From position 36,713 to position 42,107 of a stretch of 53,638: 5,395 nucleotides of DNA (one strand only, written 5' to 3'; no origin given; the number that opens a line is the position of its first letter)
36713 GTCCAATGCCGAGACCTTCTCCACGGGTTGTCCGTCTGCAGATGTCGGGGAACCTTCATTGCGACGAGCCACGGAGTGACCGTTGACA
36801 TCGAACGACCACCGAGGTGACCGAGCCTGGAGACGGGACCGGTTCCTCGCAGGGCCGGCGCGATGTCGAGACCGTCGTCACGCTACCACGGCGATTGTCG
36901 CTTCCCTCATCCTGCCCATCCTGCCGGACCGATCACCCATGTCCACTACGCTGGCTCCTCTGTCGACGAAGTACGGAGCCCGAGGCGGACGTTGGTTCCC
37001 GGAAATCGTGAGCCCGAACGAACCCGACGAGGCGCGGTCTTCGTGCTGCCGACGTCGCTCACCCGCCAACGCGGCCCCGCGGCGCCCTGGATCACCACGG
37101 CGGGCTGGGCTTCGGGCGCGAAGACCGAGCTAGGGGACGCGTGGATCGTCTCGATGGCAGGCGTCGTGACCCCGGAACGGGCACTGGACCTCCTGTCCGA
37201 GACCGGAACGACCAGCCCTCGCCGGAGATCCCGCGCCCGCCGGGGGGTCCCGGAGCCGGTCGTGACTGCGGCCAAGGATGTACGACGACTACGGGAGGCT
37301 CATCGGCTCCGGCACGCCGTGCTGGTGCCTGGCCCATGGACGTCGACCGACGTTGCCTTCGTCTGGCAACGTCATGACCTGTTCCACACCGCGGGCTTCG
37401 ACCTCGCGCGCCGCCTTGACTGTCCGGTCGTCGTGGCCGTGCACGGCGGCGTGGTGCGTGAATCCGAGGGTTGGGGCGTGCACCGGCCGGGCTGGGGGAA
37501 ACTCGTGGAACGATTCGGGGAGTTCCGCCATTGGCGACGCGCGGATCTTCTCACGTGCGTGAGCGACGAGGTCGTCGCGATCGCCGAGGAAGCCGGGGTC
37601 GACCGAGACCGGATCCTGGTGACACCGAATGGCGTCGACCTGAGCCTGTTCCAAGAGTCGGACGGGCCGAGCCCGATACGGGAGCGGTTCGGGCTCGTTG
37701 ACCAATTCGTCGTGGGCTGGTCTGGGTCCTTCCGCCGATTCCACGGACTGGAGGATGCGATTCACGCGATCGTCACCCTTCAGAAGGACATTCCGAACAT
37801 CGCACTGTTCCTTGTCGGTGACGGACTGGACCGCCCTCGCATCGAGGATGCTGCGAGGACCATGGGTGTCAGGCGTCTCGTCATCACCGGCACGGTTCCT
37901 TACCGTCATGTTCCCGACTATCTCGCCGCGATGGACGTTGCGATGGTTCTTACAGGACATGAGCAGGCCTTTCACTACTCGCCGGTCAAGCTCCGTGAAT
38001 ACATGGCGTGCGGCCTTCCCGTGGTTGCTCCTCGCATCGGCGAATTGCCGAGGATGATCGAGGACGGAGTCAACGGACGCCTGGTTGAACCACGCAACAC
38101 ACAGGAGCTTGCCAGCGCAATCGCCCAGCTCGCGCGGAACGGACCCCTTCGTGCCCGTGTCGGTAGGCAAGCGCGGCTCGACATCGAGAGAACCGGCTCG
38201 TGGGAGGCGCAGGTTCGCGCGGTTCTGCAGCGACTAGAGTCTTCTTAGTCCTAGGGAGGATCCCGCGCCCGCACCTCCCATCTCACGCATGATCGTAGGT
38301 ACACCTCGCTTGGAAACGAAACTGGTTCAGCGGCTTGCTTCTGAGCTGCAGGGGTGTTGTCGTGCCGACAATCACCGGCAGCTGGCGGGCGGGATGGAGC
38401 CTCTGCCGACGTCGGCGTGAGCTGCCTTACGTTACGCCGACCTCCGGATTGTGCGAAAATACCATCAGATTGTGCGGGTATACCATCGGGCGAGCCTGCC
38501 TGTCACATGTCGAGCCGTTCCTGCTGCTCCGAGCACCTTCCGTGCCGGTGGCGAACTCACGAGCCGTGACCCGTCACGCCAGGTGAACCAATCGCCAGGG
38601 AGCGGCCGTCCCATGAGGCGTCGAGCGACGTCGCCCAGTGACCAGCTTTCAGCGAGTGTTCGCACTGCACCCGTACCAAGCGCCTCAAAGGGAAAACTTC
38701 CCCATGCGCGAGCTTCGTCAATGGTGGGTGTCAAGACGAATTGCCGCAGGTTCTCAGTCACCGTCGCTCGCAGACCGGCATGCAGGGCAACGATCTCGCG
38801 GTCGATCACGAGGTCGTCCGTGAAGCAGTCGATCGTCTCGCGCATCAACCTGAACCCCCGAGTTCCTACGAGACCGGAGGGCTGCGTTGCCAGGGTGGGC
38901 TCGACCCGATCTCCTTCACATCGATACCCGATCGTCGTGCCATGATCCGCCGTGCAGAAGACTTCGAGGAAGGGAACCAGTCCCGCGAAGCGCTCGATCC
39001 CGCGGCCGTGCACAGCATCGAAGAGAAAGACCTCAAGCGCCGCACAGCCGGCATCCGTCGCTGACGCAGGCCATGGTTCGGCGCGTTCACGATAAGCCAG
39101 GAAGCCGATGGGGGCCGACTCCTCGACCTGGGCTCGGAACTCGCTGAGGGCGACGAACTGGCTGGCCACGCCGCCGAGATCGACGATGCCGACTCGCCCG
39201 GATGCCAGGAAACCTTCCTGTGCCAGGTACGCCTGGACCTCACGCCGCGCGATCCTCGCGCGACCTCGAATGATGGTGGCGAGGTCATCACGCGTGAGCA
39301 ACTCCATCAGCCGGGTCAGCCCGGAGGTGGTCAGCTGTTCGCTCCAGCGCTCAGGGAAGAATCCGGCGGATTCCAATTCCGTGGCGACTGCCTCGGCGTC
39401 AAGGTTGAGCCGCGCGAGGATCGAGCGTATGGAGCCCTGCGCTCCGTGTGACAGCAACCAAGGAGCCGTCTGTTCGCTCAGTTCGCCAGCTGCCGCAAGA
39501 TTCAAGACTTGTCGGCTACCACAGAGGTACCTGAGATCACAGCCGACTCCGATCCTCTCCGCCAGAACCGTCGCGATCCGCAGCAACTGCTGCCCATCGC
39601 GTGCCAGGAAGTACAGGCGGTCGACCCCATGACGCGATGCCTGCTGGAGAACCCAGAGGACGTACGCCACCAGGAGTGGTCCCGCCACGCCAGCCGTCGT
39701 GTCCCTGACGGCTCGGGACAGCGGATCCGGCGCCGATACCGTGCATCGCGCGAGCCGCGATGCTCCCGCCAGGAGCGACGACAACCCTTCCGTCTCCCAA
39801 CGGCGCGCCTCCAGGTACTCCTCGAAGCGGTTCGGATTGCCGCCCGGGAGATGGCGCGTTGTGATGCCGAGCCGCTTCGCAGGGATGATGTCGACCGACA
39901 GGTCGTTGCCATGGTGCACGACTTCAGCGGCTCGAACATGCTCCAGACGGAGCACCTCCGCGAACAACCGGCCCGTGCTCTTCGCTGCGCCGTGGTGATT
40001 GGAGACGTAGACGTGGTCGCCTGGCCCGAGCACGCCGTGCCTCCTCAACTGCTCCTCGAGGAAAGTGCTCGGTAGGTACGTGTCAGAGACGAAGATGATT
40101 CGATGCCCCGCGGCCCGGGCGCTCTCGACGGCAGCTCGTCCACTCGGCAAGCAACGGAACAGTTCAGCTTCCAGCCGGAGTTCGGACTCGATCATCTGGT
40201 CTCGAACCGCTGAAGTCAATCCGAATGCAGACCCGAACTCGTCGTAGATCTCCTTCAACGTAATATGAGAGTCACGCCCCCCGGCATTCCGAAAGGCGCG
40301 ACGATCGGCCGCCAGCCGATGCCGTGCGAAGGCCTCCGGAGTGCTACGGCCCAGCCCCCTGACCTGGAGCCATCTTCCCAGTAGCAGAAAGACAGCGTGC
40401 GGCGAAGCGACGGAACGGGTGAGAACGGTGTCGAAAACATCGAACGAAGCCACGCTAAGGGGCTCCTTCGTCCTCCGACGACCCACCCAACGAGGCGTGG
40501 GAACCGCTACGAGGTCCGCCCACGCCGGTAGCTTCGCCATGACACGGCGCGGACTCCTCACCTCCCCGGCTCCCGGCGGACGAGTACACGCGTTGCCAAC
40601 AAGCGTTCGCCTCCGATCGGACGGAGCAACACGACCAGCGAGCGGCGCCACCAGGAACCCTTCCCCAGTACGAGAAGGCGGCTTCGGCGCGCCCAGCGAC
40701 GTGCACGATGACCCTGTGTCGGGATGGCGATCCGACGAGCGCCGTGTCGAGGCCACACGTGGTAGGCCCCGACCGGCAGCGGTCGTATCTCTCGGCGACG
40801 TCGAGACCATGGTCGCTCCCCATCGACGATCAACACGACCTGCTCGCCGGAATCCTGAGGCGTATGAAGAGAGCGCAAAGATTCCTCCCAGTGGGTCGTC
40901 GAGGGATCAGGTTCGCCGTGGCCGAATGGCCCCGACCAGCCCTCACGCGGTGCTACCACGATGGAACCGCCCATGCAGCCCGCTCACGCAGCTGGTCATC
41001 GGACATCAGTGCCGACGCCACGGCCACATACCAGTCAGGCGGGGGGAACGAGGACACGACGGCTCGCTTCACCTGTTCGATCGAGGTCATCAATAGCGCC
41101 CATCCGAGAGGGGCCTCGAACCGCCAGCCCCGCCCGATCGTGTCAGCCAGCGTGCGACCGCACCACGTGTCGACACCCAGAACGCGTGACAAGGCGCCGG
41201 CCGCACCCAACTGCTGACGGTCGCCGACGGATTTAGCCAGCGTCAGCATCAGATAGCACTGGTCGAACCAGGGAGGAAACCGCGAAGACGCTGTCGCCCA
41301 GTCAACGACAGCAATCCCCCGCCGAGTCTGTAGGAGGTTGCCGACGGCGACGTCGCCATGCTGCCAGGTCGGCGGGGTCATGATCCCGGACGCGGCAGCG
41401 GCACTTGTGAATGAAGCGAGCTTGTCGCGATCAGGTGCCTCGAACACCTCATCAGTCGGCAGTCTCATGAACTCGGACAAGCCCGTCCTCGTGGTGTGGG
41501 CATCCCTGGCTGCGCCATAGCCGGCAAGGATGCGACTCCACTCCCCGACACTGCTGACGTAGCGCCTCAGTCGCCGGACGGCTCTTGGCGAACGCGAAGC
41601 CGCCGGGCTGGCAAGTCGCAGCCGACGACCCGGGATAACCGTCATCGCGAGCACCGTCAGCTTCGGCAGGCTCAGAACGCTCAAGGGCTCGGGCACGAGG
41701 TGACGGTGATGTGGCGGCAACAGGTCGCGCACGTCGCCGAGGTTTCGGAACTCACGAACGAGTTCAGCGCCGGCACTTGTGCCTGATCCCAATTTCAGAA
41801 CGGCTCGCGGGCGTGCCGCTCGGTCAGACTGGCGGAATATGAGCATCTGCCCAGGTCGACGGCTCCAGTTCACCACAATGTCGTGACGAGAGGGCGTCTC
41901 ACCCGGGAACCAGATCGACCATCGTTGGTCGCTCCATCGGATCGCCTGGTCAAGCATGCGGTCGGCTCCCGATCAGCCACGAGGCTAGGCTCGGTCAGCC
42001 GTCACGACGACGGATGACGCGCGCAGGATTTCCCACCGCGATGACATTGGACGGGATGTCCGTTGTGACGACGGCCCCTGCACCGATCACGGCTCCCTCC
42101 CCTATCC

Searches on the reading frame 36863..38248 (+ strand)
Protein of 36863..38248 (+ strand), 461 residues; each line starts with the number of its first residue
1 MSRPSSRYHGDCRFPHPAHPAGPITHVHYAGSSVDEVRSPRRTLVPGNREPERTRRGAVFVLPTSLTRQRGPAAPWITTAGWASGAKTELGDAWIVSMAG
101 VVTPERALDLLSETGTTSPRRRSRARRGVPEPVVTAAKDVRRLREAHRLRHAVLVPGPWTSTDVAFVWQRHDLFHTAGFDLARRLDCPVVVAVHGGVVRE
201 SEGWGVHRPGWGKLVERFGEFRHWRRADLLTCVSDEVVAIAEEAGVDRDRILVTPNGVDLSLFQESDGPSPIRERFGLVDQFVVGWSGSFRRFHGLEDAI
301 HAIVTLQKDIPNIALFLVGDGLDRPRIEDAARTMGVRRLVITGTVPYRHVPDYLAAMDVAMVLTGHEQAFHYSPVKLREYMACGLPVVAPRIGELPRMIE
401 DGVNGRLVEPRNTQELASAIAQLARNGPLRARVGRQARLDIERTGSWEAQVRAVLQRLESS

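Call 39: search_protein_families(library=pfam, proteins=[window:36863-38248:+], max_evalue=0.001)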
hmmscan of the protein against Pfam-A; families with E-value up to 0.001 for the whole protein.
window:36863-38248:+ (461 aa): 5 families
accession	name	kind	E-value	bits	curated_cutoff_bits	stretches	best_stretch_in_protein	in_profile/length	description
PF13692.12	Glyco_trans_1_4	-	3.9e-25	89.2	27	1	282-426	2-142/142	Glycosyl transferases group 1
PF00534.26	Glycos_transf_1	-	2e-22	80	26.4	1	280-438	14-170/172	Glycosyl transferases group 1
PF13439.12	Glyco_transf_4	-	1.2e-11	45.4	28.5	1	138-261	38-169/170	Glycosyltransferase Family 4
PF13524.12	Glyco_trans_1_2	-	4.6e-09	36.8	25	1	338-455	28-143/144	Glycosyl transferase-like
PF13579.12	Glyco_trans_4_4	-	2.8e-07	31.4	29.7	1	124-257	35-158/158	Glycosyl transferase 4-like domain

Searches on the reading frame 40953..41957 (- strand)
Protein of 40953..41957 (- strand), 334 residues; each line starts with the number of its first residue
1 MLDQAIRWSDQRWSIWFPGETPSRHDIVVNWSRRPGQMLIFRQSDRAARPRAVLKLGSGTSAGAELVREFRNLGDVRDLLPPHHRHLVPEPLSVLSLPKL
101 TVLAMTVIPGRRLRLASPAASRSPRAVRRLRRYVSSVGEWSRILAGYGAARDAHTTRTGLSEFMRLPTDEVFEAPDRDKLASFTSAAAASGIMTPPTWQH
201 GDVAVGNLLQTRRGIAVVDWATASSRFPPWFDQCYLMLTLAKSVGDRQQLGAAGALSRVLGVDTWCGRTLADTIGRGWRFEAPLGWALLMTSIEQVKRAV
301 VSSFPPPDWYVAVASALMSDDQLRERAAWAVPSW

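Call 39: search_protein_families(library=pfam, proteins=[window:40953-41957:-], max_evalue=0.001)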
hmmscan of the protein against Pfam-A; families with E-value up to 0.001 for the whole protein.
window:40953-41957:- (334 aa): 1 family
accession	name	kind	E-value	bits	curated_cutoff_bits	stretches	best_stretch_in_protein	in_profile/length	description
PF01636.29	APH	-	1.3e-09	38.6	23.2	1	49-226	21-200/239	Phosphotransferase enzyme family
